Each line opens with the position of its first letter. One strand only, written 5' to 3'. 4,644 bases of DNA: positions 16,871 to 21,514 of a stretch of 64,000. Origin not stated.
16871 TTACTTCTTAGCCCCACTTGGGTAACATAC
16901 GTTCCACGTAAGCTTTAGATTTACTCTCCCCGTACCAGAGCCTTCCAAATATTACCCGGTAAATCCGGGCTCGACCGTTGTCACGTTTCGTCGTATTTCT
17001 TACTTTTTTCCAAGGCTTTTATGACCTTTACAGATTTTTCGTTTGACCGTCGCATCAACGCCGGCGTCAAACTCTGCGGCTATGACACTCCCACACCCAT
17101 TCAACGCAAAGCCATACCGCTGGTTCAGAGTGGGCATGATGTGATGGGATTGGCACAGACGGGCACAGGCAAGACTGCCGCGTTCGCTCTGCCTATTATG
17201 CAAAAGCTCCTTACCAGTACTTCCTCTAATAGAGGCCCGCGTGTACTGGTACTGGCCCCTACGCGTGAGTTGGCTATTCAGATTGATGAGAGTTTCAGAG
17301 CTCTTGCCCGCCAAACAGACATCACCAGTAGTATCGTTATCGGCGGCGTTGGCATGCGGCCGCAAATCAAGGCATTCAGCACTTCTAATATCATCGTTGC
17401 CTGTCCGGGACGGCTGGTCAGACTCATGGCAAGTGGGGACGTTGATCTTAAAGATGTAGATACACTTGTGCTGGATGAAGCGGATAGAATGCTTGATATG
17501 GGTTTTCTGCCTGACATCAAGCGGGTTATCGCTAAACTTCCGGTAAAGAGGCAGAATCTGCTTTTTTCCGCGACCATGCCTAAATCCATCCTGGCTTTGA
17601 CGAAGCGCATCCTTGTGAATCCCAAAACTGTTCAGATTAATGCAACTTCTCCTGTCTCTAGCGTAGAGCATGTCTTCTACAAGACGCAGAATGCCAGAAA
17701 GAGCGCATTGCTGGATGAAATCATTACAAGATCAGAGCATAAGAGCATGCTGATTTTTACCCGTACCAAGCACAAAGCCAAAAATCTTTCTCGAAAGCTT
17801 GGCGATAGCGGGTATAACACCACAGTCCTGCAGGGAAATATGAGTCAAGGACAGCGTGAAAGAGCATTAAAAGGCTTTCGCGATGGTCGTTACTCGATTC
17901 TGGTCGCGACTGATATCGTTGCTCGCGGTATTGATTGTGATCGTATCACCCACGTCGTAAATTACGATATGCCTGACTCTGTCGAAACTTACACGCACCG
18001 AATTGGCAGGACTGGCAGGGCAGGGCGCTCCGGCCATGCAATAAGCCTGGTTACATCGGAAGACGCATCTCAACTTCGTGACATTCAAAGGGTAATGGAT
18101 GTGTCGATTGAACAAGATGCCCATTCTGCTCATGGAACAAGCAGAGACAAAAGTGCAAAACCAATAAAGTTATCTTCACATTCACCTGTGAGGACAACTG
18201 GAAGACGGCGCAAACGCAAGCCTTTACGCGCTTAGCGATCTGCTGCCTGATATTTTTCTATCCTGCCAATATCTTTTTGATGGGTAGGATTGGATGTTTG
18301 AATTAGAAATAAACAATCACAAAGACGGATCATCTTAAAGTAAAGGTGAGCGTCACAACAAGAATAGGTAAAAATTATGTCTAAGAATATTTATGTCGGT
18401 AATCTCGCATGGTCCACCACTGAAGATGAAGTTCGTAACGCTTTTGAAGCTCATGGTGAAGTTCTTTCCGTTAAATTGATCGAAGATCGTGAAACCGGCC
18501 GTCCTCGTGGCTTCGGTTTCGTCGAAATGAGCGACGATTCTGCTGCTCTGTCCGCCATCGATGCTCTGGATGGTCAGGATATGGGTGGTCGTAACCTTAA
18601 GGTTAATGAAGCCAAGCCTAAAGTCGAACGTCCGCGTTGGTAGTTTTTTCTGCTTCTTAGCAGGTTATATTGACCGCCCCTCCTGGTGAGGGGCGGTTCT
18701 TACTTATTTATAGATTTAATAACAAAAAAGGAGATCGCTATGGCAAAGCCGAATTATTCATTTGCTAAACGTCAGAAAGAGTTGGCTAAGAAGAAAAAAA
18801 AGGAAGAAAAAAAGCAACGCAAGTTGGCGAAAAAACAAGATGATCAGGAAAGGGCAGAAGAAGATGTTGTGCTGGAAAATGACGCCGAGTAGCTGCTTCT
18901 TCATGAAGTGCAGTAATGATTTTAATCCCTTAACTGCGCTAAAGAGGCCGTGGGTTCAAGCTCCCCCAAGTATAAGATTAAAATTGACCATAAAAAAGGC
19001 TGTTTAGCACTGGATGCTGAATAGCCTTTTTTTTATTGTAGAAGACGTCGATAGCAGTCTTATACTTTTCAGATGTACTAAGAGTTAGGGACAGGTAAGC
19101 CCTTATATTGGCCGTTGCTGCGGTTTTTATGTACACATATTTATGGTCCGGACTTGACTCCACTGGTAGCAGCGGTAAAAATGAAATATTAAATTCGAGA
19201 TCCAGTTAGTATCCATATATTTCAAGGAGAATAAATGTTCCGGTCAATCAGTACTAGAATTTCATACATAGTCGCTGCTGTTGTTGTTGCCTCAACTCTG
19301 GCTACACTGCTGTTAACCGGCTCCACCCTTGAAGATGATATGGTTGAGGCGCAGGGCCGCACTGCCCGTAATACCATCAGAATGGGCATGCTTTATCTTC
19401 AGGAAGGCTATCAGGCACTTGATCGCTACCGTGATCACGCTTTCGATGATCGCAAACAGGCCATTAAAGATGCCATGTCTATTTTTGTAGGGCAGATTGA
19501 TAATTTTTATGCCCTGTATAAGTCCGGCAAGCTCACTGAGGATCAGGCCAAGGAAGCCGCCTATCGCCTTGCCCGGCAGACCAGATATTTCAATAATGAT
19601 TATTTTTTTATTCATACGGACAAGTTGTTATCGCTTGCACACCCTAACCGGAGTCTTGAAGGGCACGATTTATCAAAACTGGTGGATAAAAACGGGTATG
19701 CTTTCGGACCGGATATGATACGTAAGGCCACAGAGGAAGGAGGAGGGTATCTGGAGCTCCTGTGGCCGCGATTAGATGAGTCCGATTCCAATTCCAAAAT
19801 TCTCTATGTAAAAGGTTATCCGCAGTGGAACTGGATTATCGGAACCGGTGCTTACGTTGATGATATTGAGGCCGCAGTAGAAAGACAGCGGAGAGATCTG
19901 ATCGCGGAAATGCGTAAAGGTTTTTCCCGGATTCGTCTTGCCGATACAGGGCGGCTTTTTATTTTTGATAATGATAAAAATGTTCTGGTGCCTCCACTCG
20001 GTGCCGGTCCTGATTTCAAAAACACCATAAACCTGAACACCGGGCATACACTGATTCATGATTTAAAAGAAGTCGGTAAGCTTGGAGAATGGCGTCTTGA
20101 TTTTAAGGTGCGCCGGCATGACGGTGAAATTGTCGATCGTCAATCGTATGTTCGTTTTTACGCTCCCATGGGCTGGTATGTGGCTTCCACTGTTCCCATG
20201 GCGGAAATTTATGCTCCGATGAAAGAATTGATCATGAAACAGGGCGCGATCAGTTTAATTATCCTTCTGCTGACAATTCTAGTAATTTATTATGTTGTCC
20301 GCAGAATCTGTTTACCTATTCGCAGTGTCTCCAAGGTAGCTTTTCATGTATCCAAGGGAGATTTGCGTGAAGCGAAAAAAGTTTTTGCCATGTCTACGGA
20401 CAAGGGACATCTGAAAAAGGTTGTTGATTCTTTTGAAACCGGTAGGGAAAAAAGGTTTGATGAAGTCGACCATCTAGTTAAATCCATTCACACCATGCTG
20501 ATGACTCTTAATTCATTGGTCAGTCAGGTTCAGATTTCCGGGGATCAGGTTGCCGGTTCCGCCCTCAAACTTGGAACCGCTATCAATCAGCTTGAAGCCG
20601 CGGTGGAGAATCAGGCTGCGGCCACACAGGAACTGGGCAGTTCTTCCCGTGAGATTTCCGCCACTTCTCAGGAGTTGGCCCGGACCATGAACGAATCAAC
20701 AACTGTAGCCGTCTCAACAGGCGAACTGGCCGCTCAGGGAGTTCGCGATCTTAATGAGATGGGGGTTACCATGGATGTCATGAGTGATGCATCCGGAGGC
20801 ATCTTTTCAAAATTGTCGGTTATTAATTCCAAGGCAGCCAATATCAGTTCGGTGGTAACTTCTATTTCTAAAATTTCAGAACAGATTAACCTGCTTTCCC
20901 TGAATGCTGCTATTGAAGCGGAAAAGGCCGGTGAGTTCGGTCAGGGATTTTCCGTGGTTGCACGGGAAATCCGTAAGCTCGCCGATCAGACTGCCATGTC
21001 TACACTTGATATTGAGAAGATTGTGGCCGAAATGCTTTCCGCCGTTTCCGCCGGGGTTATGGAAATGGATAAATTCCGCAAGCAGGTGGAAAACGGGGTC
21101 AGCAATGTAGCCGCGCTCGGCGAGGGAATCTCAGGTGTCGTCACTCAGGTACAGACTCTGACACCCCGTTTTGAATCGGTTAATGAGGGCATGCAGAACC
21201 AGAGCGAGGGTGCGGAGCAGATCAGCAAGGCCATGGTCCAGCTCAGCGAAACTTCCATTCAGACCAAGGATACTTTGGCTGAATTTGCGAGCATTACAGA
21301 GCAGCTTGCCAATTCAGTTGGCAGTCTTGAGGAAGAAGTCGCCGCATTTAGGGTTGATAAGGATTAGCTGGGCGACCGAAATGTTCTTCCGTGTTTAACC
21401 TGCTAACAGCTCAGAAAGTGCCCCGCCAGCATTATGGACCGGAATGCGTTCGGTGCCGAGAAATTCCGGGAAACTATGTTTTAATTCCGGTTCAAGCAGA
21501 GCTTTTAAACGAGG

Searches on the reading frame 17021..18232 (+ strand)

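Call 8: search_protein_families(library=pfam, proteins=[window:17021-18232:+], max_evalue=0.001)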
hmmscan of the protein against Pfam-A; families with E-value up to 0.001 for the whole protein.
window:17021-18232:+ (404 aa): 4 families
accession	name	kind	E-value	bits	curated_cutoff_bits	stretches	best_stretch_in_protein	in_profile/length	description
PF00270.35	DEAD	-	2.8e-48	164.2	26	1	25-190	1-164/167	DEAD/DEAH box helicase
PF00271.37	Helicase_C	-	1.7e-32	112.4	23.5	1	227-335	2-110/110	Helicase conserved C-terminal domain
PF04851.21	ResIII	-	2.1e-08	34.7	22.5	1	45-187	30-163/164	Type III restriction enzyme, res subunit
PF13604.12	AAA_30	-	0.00045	20.5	27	0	28-154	6-97/191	AAA domain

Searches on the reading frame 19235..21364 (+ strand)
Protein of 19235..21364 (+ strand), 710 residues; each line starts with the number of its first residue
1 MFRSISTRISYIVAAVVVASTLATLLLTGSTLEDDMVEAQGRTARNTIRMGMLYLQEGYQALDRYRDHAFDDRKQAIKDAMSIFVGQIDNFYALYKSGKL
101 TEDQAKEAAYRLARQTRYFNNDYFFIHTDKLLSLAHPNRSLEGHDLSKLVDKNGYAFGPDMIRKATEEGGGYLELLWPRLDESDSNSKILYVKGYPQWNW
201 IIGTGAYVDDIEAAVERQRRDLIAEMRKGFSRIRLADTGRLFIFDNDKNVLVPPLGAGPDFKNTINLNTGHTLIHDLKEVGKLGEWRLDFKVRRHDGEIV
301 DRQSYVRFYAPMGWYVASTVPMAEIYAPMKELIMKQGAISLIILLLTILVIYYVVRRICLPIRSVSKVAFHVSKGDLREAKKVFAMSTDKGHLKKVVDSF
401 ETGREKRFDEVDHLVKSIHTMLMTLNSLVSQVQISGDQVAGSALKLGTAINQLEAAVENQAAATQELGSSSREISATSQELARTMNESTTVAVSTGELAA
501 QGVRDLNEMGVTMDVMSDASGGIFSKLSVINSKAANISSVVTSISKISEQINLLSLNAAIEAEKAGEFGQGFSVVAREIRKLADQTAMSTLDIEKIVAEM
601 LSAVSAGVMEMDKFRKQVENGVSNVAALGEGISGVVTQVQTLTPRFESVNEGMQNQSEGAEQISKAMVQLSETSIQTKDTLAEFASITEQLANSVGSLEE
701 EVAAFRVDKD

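Call 8: search_protein_families(library=pfam, proteins=[window:19235-21364:+], max_evalue=0.001)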
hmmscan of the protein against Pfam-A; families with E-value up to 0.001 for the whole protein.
window:19235-21364:+ (710 aa): 6 families
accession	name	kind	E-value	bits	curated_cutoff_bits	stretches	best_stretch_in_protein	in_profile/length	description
PF08269.17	dCache_2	-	6.4e-61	206.5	26.5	1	30-326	3-298/298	Cache domain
PF17200.10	sCache_2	-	7.6e-45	153.1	25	2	71-220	3-154/155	Single Cache domain 2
PF00015.26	MCPsignal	-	9.6e-33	113.9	34.6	1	499-672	11-170/172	Methyl-accepting chemotaxis protein (MCP) signalling domain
PF17201.10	Cache_3-Cache_2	-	7.7e-17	61.9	27.7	2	134-218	220-296/299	Cache 3/Cache 2 fusion domain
PF07889.17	DUF1664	-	0.0001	22.8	34.6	0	615-700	36-122/124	Protein of unknown function (DUF1664)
PF02743.24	dCache_1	-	0.00096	19.2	45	0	230-312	159-230/240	Cache domain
